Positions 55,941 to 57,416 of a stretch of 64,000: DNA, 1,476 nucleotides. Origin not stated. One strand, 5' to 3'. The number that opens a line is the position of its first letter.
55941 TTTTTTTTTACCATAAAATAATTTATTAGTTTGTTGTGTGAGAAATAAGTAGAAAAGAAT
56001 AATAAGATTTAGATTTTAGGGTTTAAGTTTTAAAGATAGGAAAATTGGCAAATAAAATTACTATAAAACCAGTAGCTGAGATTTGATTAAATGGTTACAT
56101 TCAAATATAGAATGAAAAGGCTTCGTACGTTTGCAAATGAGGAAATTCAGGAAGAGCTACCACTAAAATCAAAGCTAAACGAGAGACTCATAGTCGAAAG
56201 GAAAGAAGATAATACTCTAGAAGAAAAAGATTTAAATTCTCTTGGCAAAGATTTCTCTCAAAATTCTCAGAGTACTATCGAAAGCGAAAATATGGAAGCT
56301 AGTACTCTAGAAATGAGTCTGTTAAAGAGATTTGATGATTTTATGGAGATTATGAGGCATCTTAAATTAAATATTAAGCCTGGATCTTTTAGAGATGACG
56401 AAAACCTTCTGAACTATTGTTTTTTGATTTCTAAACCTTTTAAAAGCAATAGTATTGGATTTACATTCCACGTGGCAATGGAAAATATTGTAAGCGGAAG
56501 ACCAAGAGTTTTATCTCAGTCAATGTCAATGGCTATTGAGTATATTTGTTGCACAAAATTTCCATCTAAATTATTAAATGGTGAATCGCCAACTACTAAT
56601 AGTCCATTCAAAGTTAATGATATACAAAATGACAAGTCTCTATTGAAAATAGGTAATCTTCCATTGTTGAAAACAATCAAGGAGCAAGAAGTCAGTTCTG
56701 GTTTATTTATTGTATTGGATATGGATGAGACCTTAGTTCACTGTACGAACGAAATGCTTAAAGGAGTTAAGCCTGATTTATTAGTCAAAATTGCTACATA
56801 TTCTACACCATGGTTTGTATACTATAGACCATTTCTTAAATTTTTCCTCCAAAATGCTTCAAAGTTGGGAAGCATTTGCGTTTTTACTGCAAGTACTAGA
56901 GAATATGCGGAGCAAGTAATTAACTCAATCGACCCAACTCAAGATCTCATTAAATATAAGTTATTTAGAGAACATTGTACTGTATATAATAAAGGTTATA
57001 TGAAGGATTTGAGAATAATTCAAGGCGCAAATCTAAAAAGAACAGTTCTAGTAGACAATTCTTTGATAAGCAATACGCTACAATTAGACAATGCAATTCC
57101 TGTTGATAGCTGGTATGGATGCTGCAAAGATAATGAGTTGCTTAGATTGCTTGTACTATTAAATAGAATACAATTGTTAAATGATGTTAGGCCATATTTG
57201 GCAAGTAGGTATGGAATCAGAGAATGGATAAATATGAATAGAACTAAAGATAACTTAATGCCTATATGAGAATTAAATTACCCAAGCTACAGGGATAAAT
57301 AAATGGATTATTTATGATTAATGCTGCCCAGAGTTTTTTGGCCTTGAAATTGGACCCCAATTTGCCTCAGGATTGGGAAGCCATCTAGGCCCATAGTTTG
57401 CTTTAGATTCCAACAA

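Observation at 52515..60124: Three interstitial copies of the telomere-like motif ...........(R) confined to intergenic/intronic DNA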

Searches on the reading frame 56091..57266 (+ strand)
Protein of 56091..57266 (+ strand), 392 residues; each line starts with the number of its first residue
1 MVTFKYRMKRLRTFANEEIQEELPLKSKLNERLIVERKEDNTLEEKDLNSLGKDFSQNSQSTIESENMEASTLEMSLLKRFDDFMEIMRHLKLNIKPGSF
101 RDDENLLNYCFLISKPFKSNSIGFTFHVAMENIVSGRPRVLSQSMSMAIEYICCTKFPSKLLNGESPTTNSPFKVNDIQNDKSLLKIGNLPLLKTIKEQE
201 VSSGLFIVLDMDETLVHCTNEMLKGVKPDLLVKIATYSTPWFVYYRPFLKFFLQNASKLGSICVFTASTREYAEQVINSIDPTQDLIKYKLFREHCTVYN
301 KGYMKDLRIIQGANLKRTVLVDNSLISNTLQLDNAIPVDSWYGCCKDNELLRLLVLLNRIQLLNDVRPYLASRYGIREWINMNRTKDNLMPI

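Call 14: find_homologous_proteins(query=window:56091-57266:+, max_evalue=1e-10)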
Query window:56091-57266:+ (392 aa): 13 proteins with E <= 1e-10 among 2788 candidates.
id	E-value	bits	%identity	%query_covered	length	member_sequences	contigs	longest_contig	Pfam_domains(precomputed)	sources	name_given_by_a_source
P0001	9.6e-244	826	93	100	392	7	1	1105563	PF03031.25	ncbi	ncbi:hypothetical protein cmbei_4003240 [Cryptosporidium meleagridis]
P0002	2.5e-231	785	89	100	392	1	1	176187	PF03031.25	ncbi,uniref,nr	ncbi:NLI interacting factor CTD-like phosphatase [Cryptosporidium sp. chipmunk genotype I]|uniref:NL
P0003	2.8e-222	756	86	100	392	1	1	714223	PF03031.25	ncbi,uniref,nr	ncbi:NLI interacting factor ctd-like phosphatase [Cryptosporidium ubiquitum]|uniref:NLI interacting 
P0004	2.5e-198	677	76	100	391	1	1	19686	PF03031.25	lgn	-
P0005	1.9e-192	657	77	100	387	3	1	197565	PF03031.25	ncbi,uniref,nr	ncbi:putative NLI interacting factor CTD-like phosphatase [Cryptosporidium canis]|uniref:NLI interac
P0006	1.7e-157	542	65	100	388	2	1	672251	PF03031.25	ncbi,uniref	ncbi:putative NLI interacting factor CTD-like phosphatase [Cryptosporidium xiaoi]|uniref:NLI interac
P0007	7.0e-156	537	65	95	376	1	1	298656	PF03031.25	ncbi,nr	ncbi:CTD small phosphatase-like protein 2 [Cryptosporidium felis]|nr:CTD small phosphatase-like prot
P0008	5.3e-153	528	62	100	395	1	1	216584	PF03031.25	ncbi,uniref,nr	ncbi:NLI interacting factor CTD-like phosphatase [Cryptosporidium ryanae]|uniref:NLI interacting fac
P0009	2.0e-100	355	54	79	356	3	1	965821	PF03031.25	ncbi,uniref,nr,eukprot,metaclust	ncbi:NLI interacting factor-like phosphatase family protein [Cryptosporidium muris RN66]|uniref:NLI 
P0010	4.8e-19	87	34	50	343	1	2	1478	PF03031.25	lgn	-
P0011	3.8e-17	81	34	43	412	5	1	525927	PF03031.25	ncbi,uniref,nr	ncbi:unnamed protein product [Paramecium primaurelia]|uniref:Mitochondrial import inner membrane tra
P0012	1.5e-12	66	40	29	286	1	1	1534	PF03031.25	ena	-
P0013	3.1e-11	61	31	49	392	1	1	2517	PF00702.33,PF03031.25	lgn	-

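Call 15: find_encoding_contigs(protein=P0001, flank=10000, max_places=1)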
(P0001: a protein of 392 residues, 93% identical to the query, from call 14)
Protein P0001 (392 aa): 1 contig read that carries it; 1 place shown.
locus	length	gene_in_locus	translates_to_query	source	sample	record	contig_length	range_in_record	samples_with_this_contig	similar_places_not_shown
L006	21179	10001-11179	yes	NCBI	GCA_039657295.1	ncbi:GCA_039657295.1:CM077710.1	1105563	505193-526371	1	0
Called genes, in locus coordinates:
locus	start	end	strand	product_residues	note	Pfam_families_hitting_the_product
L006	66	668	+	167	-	PF02466:Tim17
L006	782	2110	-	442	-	PF00270:DEAD, PF04851:ResIII (weak), PF00271:Helicase_C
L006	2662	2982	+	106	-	PF01423:LSM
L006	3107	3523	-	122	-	-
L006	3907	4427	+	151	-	PF13656:RNA_pol_L_2, PF01193:RNA_pol_L (faint)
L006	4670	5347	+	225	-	-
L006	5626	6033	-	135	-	PF00125:Histone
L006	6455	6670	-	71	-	-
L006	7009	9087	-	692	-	-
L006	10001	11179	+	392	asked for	PF03031:NIF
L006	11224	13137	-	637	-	PF02005:TRM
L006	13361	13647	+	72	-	PF01194:RNA_pol_N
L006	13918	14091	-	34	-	-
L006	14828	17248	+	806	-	PF00012:HSP70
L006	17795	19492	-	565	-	-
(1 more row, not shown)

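Call 16: find_encoding_contigs(protein=P0002, flank=10000, max_places=1)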
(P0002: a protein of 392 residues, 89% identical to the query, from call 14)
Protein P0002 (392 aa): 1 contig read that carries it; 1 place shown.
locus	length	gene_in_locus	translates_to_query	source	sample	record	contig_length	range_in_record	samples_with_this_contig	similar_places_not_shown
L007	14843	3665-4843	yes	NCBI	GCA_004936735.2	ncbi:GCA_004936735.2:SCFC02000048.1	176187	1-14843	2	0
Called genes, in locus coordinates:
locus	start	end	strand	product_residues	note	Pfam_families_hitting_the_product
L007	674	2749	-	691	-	-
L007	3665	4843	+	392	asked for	PF03031:NIF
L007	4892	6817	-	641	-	PF02005:TRM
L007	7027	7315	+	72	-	PF01194:RNA_pol_N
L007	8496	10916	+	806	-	PF00012:HSP70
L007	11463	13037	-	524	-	-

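Call 17: find_encoding_contigs(protein=P0003, flank=10000, max_places=1)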
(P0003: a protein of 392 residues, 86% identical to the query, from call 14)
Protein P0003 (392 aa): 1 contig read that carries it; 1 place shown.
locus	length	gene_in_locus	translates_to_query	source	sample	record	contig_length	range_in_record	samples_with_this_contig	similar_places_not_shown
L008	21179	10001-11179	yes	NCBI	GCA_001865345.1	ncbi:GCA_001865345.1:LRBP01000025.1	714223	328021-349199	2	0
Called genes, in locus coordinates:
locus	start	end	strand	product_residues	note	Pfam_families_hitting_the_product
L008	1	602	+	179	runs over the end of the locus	PF02466:Tim17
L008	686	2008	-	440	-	PF00270:DEAD, PF04851:ResIII (weak), PF00271:Helicase_C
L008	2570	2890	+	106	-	PF01423:LSM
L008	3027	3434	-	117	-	-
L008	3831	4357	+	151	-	PF13656:RNA_pol_L_2, PF01193:RNA_pol_L (faint)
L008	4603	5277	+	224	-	-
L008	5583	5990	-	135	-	PF00125:Histone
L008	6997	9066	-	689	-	-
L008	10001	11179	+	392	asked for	PF03031:NIF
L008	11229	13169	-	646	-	PF02005:TRM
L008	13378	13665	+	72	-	PF01194:RNA_pol_N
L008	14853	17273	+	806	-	PF00012:HSP70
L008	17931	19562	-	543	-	-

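Call 18: find_encoding_contigs(protein=P0005, flank=10000, max_places=1)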
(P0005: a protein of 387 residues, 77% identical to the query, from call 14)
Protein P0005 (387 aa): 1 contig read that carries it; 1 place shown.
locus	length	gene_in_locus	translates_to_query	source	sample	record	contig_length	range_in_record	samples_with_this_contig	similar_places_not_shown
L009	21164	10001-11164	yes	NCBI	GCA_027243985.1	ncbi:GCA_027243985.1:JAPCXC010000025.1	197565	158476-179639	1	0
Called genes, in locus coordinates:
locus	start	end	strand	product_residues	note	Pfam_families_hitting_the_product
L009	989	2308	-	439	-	PF00270:DEAD, PF04851:ResIII (weak), PF00271:Helicase_C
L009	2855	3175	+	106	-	PF01423:LSM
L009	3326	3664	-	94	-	-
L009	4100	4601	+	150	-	PF13656:RNA_pol_L_2, PF01193:RNA_pol_L (faint)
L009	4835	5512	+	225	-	-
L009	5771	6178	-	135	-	PF00125:Histone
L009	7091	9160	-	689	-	-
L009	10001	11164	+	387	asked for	PF03031:NIF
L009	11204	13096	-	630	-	PF02005:TRM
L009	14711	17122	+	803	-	PF00012:HSP70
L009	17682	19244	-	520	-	-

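Call 19: find_encoding_contigs(protein=P0006, flank=10000, max_places=1)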
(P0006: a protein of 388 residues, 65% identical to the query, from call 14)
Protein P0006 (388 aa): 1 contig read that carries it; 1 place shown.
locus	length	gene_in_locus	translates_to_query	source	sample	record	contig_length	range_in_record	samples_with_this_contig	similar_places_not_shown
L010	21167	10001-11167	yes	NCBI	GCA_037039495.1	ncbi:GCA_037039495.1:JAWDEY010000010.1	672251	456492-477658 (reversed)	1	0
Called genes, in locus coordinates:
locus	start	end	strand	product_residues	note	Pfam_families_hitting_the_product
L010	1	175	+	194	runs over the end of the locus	PF02466:Tim17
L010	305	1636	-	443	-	PF00270:DEAD, PF04851:ResIII (weak), PF00271:Helicase_C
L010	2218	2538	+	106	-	PF01423:LSM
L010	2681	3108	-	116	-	-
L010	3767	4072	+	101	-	PF13656:RNA_pol_L_2 (weak)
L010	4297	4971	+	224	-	-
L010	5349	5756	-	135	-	PF00125:Histone, PF15511:CENP-T_C (weak)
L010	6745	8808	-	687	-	-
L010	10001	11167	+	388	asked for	PF03031:NIF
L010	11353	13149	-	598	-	PF02005:TRM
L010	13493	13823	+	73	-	PF01194:RNA_pol_N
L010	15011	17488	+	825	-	PF00012:HSP70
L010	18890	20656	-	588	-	-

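Call 20: find_encoding_contigs(protein=P0007, flank=10000, max_places=1)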
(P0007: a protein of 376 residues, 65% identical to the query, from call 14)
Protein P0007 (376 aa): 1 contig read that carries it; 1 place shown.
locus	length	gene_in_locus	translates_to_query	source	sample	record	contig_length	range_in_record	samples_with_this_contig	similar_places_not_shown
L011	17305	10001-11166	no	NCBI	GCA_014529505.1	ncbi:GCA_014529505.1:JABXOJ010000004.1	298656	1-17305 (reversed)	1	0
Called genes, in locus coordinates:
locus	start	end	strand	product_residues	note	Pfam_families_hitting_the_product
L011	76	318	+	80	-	-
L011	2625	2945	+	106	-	PF01423:LSM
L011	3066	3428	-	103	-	-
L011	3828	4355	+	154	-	PF13656:RNA_pol_L_2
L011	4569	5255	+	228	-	-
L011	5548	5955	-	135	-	PF00125:Histone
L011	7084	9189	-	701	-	-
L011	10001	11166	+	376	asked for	PF03031:NIF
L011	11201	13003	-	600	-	PF02005:TRM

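Call 21: find_encoding_contigs(protein=P0008, flank=10000, max_places=1)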
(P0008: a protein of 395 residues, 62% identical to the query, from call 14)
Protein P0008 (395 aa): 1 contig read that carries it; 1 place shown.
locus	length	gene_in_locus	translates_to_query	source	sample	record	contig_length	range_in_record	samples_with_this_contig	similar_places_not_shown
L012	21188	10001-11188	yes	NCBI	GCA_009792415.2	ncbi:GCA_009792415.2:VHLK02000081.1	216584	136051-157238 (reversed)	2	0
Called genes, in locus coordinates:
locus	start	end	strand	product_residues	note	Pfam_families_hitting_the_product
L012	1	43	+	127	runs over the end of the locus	PF02466:Tim17 (weak)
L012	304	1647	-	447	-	PF00270:DEAD, PF04851:ResIII (weak), PF00271:Helicase_C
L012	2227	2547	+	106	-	PF01423:LSM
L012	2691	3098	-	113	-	-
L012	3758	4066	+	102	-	PF13656:RNA_pol_L_2 (weak)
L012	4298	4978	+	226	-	-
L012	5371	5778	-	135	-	PF00125:Histone, PF15511:CENP-T_C (weak)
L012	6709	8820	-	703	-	-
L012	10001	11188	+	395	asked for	PF03031:NIF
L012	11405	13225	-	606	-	PF02005:TRM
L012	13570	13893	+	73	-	PF01194:RNA_pol_N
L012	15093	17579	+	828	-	PF00012:HSP70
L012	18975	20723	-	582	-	-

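Call 22: find_encoding_contigs(protein=P0009, flank=10000, max_places=1)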
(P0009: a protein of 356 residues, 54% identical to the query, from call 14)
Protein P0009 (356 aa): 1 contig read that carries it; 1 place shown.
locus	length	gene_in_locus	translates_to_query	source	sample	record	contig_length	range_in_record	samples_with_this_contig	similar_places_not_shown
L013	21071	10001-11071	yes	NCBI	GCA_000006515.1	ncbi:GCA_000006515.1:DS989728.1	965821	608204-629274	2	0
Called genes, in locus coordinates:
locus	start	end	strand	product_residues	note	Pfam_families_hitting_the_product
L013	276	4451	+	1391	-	PF21143:Aquarius_N_2nd, PF00270:DEAD (faint), PF13086:AAA_11, PF13245:AAA_19, PF13604:AAA_30 (faint), PF13087:AAA_12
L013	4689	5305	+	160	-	PF01193:RNA_pol_L (weak), PF13656:RNA_pol_L_2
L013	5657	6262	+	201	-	-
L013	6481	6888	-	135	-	PF00125:Histone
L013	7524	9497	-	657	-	-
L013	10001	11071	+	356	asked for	PF03031:NIF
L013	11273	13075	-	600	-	PF02005:TRM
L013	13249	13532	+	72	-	PF01194:RNA_pol_N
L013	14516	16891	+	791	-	PF00012:HSP70, PF06723:MreB_Mbl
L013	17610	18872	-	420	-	-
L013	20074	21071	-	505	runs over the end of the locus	PF12314:IMCp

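Call 57: list_cluster_members(proteins=[window:56091-57266:+, window:53088-55163:-])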
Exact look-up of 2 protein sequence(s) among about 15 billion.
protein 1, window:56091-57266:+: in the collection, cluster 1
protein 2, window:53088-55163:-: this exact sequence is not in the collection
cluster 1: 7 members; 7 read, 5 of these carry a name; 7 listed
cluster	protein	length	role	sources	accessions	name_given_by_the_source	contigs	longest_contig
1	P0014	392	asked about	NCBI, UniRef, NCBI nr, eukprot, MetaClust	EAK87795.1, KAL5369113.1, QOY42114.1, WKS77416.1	possible NLI interacting factor CTD-like phosphatase [Cryptosporidium parvum Iowa II] | FCP1 homology domain-containing protein n=2 Tax=Cryptosporidium parvum TaxID=5807 ... | QOY42114.1 hypothetical protein CPATCC_001719 [Cryptosporidium parvum]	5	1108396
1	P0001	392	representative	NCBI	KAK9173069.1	hypothetical protein cmbei_4003240 [Cryptosporidium meleagridis]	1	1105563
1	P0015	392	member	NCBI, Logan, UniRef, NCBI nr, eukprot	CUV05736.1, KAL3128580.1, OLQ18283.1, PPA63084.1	unnamed protein product [Cryptosporidium hominis] | FCP1 homology domain-containing protein n=1 Tax=Cryptosporidium hominis TaxID=237895 ... | ENSANGP00000011443 [Cryptosporidium hominis TU502]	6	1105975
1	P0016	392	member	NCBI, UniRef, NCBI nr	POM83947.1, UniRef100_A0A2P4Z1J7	dullard-like phosphatase domain protein [Cryptosporidium meleagridis] | Dullard-like phosphatase domain protein n=1 Tax=Cryptosporidium meleagridis TaxID=93969 ...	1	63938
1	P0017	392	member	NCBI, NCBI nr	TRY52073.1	Protein kinase-like domain containing protein [Cryptosporidium tyzzeri]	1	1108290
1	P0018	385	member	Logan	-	-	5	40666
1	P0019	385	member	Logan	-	-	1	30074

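Call 58: find_encoding_contigs(protein=P0015, flank=10000, max_places=1)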
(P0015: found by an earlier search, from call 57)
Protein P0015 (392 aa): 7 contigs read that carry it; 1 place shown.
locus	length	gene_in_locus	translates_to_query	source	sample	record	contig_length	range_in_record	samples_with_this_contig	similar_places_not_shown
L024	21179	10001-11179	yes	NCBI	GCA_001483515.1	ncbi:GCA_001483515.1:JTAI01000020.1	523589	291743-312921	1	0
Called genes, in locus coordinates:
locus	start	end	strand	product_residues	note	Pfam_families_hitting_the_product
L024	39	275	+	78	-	-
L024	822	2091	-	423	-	PF00270:DEAD, PF04851:ResIII (weak), PF00271:Helicase_C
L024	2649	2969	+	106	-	PF01423:LSM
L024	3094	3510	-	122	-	-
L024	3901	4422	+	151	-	PF13656:RNA_pol_L_2, PF01193:RNA_pol_L (faint)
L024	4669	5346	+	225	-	-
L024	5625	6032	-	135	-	PF00125:Histone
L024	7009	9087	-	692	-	-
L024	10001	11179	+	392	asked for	PF03031:NIF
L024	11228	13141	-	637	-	PF02005:TRM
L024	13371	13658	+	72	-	PF01194:RNA_pol_N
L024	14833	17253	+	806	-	PF00012:HSP70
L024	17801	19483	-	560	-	-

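Call 59: find_encoding_contigs(protein=P0017, flank=10000, max_places=1)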
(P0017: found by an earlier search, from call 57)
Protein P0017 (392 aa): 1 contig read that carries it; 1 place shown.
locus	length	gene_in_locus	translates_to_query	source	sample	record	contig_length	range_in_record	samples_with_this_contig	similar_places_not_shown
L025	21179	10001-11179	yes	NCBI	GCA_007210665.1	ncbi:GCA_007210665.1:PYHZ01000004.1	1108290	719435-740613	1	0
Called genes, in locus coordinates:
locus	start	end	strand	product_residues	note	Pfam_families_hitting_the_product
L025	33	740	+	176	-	PF02466:Tim17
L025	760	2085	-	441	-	PF00270:DEAD, PF04851:ResIII (weak), PF00271:Helicase_C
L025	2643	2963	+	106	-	PF01423:LSM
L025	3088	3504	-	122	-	-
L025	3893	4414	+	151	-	PF13656:RNA_pol_L_2, PF01193:RNA_pol_L (faint)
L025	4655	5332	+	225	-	-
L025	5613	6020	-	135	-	PF00125:Histone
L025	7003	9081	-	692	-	-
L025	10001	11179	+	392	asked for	PF03031:NIF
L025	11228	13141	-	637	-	PF02005:TRM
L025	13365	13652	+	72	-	PF01194:RNA_pol_N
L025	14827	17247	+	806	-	PF00012:HSP70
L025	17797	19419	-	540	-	-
